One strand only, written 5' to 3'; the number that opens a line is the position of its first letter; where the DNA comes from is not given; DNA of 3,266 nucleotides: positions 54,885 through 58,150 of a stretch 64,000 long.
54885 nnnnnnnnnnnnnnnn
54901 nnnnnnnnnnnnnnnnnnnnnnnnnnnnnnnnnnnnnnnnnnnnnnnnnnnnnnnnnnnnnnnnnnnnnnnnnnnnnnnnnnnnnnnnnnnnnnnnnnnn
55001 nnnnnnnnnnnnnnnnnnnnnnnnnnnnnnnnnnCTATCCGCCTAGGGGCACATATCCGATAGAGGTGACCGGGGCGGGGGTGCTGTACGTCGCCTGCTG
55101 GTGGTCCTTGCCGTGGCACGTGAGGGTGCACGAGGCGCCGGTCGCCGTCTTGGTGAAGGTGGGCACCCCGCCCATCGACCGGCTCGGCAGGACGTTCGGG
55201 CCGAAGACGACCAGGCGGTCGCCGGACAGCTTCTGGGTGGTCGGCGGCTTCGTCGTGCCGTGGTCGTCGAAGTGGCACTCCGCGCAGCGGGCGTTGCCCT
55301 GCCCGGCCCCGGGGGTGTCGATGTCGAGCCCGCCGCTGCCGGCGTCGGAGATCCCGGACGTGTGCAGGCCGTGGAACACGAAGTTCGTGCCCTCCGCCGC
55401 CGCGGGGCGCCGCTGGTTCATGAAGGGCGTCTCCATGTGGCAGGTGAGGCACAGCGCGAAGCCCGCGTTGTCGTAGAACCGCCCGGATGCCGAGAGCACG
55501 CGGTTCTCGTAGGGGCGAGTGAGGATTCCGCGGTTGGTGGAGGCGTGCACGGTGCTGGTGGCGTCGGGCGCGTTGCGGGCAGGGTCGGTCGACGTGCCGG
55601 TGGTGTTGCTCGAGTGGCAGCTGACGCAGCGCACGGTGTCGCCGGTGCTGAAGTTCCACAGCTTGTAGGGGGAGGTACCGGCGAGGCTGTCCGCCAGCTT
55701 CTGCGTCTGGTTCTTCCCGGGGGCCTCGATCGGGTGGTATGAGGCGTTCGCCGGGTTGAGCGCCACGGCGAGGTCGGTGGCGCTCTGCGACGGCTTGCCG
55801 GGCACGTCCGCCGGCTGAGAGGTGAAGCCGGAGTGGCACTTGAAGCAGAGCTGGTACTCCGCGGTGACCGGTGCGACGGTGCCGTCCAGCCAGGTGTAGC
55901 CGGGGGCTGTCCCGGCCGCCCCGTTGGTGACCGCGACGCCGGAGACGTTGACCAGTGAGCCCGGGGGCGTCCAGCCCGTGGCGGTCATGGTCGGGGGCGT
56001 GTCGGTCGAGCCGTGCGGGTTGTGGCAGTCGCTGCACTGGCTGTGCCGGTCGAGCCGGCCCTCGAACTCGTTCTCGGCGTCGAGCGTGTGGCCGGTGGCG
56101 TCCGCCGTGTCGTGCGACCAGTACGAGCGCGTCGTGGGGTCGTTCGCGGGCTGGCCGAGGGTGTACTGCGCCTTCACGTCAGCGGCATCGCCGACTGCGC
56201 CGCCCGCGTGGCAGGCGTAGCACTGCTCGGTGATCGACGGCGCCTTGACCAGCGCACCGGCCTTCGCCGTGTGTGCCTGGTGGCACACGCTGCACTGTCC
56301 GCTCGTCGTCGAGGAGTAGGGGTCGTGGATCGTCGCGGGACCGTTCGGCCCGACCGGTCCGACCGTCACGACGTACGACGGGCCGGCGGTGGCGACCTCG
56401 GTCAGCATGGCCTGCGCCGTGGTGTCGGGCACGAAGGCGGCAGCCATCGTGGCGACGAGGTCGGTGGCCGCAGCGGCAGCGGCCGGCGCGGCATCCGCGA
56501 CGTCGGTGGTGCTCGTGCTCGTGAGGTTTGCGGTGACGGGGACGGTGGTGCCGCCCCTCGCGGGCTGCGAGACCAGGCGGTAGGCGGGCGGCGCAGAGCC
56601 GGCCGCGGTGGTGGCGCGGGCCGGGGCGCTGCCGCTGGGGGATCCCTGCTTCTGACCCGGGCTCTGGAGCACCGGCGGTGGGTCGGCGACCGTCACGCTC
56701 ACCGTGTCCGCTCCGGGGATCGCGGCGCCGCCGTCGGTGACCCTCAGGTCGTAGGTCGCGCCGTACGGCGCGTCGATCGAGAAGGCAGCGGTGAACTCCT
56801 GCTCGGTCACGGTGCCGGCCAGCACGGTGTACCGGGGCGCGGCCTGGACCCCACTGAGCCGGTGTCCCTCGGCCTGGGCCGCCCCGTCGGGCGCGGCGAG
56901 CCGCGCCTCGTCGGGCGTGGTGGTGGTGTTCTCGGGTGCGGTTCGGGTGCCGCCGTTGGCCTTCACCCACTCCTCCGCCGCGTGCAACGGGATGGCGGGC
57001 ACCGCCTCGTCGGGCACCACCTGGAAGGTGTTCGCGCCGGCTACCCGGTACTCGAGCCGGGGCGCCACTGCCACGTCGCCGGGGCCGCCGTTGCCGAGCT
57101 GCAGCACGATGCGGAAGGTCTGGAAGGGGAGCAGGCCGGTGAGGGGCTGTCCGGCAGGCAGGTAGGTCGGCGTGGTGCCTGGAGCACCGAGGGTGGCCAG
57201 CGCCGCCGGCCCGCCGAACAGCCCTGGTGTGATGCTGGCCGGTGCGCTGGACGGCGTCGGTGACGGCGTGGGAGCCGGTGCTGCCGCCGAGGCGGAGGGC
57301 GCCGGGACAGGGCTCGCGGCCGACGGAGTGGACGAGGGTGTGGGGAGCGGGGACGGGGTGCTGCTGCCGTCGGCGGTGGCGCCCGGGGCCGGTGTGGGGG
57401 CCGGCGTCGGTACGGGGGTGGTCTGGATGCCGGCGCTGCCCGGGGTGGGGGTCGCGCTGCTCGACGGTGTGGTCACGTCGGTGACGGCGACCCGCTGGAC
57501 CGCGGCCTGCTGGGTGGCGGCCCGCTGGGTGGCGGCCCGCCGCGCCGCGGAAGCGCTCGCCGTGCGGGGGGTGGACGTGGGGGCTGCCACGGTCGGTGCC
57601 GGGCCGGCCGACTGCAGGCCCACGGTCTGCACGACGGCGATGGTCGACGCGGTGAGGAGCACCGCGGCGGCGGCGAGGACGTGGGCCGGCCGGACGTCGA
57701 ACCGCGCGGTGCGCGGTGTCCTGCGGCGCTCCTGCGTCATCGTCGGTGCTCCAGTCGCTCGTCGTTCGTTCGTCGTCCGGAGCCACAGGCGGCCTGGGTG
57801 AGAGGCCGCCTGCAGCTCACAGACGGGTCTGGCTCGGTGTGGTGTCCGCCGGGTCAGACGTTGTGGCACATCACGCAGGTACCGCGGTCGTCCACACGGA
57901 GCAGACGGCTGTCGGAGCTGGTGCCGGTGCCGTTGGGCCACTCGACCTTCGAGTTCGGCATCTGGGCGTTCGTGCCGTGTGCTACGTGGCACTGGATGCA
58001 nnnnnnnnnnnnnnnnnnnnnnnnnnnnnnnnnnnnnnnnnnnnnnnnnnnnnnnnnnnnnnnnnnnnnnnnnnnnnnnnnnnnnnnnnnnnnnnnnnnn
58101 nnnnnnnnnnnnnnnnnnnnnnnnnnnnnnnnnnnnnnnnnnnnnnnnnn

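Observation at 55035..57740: Stalked octaheme protein may anchor or nucleate the filament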

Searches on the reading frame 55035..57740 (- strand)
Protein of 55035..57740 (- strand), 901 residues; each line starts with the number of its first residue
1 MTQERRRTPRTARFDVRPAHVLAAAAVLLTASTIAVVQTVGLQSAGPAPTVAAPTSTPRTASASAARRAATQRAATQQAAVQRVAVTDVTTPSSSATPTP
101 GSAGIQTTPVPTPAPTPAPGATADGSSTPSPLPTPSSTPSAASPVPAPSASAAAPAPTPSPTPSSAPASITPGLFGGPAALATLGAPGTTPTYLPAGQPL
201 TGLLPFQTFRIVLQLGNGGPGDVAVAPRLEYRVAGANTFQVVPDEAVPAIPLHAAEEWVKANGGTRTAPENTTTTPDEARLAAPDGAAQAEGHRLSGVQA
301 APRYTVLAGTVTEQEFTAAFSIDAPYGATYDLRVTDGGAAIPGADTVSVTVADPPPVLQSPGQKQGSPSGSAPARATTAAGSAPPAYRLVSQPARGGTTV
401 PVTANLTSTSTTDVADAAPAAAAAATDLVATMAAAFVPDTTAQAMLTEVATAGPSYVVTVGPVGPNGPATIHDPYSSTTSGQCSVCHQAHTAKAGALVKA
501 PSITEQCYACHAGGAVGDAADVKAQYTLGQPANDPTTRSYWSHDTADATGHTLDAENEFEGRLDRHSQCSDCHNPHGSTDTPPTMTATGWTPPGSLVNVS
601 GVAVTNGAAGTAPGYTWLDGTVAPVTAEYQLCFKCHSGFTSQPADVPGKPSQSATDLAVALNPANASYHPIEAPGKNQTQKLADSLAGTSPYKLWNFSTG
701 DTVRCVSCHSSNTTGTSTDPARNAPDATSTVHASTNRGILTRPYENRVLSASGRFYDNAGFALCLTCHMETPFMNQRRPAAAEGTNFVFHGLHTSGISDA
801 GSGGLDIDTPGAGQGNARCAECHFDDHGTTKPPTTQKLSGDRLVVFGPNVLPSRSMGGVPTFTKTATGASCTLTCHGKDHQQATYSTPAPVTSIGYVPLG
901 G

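Call 5: search_protein_families(library=pfam, proteins=[window:55035-57740:-], max_evalue=0.01)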
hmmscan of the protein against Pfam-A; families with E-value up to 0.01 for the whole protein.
window:55035-57740:- (901 aa): 3 families
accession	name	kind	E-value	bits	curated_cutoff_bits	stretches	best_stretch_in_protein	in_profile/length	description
PF09699.15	Paired_CXXCH_1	-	3.6e-14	52.6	20.6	2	479-513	5-38/41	Doubled CXXCH motif (Paired_CXXCH_1)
PF22113.1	Mtrc-MtrF_II-IV_dom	-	1.4e-11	44.6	30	2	480-640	6-131/176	Outer membrane cytochrome MtrC/MtrF-like, domains II/IV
PF14522.11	Cytochrome_C7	-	3e-05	24.2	24.8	0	477-514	10-51/67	Cytochrome c7 and related cytochrome c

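Call 6: search_protein_families(library=ncbifam, proteins=[window:55035-57740:-], max_evalue=0.01)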
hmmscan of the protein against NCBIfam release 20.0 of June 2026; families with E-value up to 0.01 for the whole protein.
window:55035-57740:- (901 aa): 3 families
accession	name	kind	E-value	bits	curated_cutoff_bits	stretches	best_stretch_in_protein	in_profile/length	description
TIGR03508.1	decahem_SO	subfamily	3.7e-08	33.1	192.2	1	482-512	145-175/258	DmsE family decaheme c-type cytochrome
TIGR01905.1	paired_CXXCH_1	subfamily_domain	6.5e-08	32.4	25.2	1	479-513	5-38/41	doubled CXXCH domain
TIGR03153.1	cytochr_NrfH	equivalog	0.0048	17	134.2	0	471-512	93-134/138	cytochrome c nitrite reductase small subunit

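Call 33: predict_structure(alignment_id=A2)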
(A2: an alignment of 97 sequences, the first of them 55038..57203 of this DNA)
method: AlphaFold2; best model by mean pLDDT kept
length: 722 residues; sequences in the alignment: 97
mean_pLDDT: 75.1   pTM: 0.56
mean pLDDT of the five models: 75.1, 72.6, 70.6, 65.8, 65.4
residues with pLDDT >= 90: 207; 70-90: 272; 50-70: 139; < 50: 104
segments of 3 or more residues with pLDDT < 50: 187-244, 258-260, 274-287, 311-319, 371-377, 713-722
pLDDT, mean of each block of 10 residues (from residue 1): 90 95 95 95 96 97 94 95 90 96 94 97 96 98 95 97 94 84 50 34 32 32 33 36 50 57 57 43 43 58 57 42 70 66 76 79 67 49 60 73 85 83 90 90 88 87 85 84 78 72 80 82 79 68 82 68 68 84 76 67 61 85 90 88 71 84 81 92 85 91 78 47 41
secondary structure, 60 per line:
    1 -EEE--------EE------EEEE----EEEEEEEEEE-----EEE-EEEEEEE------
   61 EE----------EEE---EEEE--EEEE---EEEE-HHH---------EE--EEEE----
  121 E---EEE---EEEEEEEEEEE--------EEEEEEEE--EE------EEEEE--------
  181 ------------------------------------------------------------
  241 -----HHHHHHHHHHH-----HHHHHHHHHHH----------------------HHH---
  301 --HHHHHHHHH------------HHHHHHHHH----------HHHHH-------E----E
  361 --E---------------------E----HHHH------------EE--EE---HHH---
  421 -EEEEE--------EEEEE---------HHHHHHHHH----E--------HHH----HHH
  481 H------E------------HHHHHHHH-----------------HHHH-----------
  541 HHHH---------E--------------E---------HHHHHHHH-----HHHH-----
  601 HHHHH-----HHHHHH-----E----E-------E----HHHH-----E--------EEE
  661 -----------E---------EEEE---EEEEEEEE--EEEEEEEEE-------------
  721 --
elements in order (helices of 4 or more, strands of 3 or more residues): E2-4 E21-24 E29-38 E44-46 E48-54 E73-75 E79-82 E85-88 E92-95 E113-116 E125-127 E131-141 E150-157 E168-172 H246-256 H262-272 H303-311 H324-332 H343-347 H390-393 E422-426 E435-439 H449-457 H478-481 H501-508 H526-529 H541-544 H579-586 H592-595 H601-605 H611-616 H640-643 E658-660 E682-685 E689-696 E699-707

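Call 36: fold_search(model_id=the predicted structure, library=pdb)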
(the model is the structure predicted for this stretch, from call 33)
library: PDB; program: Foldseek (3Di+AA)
matches with E <= 10: 1510; with E <= 0.001: 2
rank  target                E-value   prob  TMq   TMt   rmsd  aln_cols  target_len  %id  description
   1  3wno_A                7.8e-04  1.00  0.11  0.11   7.5       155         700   11  D308A mutant of Bacillus circulans T-3040 cycloisomaltooligosaccharide glucanotransferase complexed with cycloisomalto (released 2014-02-05)
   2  3wnn_A                9.2e-04  1.00  0.11  0.11   5.0       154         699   12  D308A mutant of Bacillus circulans T-3040 cycloisomaltooligosaccharide glucanotransferase complexed with isomaltooctao (released 2014-02-05)
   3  3wnp_A                2.2e-03  1.00  0.10  0.10   6.9       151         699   12  D308A, F268V, D469Y, A513V, and Y515S quintuple mutant of Bacillus circulans T-3040 cycloisomaltooligosaccharide gluca (released 2014-02-05)
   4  3wnn_B                3.1e-03  1.00  0.11  0.11   7.5       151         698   12  D308A mutant of Bacillus circulans T-3040 cycloisomaltooligosaccharide glucanotransferase complexed with isomaltooctao (released 2014-02-05)
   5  3wnl_A                3.3e-03  1.00  0.10  0.10   6.9       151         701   12  D308A mutant of Bacillus circulans T-3040 cycloisomaltooligosaccharide glucanotransferase complexed with isomaltohexao (released 2014-02-05)
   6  3hrz_B                6.1e-03  0.91  0.10  0.26  16.0       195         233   11  Cobra Venom Factor (CVF) in complex with human factor B (released 2009-07-07)
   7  5jpn_B                8.7e-03  0.85  0.10  0.11  16.8       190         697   14  Structure of human complement C4 rebuilt using iMDFF (released 2016-08-10)
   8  9ifr                  9.7e-03  0.66  0.10  0.33   8.3       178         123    8  CLIPPER domain from the Gram-negative fibrillar adhesin "B9T28_05395 (released 2025-11-26)
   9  3frp_G                1.2e-02  0.92  0.11  0.28   8.5       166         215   11  Crystal Structure of Cobra Venom Factor, a Co-factor for C3- and C5 convertase CVFBb (released 2009-04-28)
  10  8k2g_A                1.7e-02  0.47  0.10  0.14  13.0       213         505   10  Crystal structure of Group 1 Oligosaccharide-releasing beta-N-acetylgalactosaminidase NgaCa from Cohnella abietis, apo (released 2024-04-24)
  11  7wwn                  1.8e-02  0.63  0.12  0.36  11.0       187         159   16  Structure of hypothetical protein TTHA1873 from Thermus thermophilus with Potassium mercuric iodide (released 2022-04-06)
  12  4cu6                  1.9e-02  0.98  0.09  0.08   6.5       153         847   11  Unravelling the multiple functions of the architecturally intricate Streptococcus pneumoniae beta-galactosidase, BgaA (released 2014-08-20)
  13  9ijj_4K               1.9e-02  0.90  0.10  0.18   9.4       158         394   10  In situ structure of the central apparatus in mouse sperm axoneme. (released 2025-06-04)
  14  2jht_A                1.9e-02  0.77  0.11  0.42  11.6       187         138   11  CRYSTAL STRUCTURE OF RHOGDI K135T,K138T,K141T MUTANT (released 2007-05-08)
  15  3wnk                  2.1e-02  1.00  0.11  0.11   4.9       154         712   12  Crystal Structure of Bacillus circulans T-3040 cycloisomaltooligosaccharide glucanotransferase (released 2014-02-05)
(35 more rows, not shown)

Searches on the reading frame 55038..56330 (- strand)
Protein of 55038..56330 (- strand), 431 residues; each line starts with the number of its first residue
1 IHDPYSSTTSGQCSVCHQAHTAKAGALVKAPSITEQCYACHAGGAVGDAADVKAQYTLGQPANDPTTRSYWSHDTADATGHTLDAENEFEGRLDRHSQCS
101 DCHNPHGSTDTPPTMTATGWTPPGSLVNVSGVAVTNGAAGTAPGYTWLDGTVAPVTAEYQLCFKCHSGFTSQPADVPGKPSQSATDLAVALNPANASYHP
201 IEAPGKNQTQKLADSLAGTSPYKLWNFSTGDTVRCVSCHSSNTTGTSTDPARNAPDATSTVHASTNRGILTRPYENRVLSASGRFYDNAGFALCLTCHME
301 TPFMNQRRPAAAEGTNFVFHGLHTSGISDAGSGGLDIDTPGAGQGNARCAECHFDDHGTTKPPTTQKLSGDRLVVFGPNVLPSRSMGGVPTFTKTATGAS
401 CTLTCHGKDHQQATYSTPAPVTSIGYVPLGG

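Call 55: search_protein_families(library=pfam, proteins=[window:55038-56330:-], max_evalue=5)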
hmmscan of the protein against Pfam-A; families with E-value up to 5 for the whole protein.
window:55038-56330:- (431 aa): 7 families
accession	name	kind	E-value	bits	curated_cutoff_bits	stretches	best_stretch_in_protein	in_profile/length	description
PF09699.15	Paired_CXXCH_1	-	1.5e-15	57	20.6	4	9-43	5-38/41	Doubled CXXCH motif (Paired_CXXCH_1)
PF22113.1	Mtrc-MtrF_II-IV_dom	-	3.1e-12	46.8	30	2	289-411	26-132/176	Outer membrane cytochrome MtrC/MtrF-like, domains II/IV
PF14522.11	Cytochrome_C7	-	9.2e-06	25.8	24.8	2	9-44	12-51/67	Cytochrome c7 and related cytochrome c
PF14537.11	Cytochrom_c3_2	-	0.0036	18.2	25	0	11-107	7-68/79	Cytochrome c3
PF13442.11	Cytochrome_CBB3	-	0.0099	16.6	27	1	97-138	12-45/68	Cytochrome C oxidase, cbb3-type, subunit III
PF06443.16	SEF14_adhesin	-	0.027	14.8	22.8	1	36-85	13-58/165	SEF14-like adhesin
PF03264.19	Cytochrom_NNT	-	4.6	7.4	24.1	0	95-110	64-79/174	NapC/NirT cytochrome c family, N-terminal region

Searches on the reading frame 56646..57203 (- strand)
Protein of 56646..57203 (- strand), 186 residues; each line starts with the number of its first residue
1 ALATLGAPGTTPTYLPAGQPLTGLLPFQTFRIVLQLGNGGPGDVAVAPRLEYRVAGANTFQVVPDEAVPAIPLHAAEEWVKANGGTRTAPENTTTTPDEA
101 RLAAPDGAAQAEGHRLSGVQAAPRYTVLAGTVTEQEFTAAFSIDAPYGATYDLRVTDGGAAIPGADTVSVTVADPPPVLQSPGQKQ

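Call 55: search_protein_families(library=pfam, proteins=[window:56646-57203:-], max_evalue=5)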
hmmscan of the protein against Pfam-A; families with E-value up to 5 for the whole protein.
window:56646-57203:- (186 aa): 0 families

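Call 62: search_protein_representatives(protein=window:56646-57203:-)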
Query: 186 residues. Proteins with E-value up to 0.001 (for the whole library): 70; up to 1e-10: 42; up to 1e-30: 3. The best 70 are listed.
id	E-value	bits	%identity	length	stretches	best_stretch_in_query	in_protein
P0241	1.4e-88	312.1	82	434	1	1-186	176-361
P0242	1.4e-77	276.2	76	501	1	1-178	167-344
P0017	1.6e-53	197.8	58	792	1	1-185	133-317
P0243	1.8e-28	116.2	39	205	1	2-186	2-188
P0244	3.4e-26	108.7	38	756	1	3-185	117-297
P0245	5.1e-25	104.9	39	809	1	3-186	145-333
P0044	1.7e-24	103.2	39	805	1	2-185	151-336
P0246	2.5e-24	102.6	35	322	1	11-186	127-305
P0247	8.0e-23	97.7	56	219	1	2-92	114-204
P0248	3.5e-22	95.7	42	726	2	2-185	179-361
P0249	4.2e-22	95.4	36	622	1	11-185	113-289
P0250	5.3e-22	95.1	37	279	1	27-186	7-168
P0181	5.5e-22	95.0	56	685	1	7-117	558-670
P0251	2.2e-21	93.1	38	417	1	2-186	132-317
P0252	2.8e-21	92.7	39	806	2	9-185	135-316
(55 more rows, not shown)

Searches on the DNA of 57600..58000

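Call 76: search_rna_families(source=window, start=57600, end=58000, threshold=evalue, max_evalue=1)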
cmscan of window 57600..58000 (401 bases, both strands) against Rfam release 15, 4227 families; matches with E-value up to 1: 1.
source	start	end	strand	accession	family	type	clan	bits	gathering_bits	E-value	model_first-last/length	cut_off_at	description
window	57776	57864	-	RF02833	Scr3202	Gene; sRNA;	-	25.9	52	0.1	1-95/95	no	Streptomyces RNA 3202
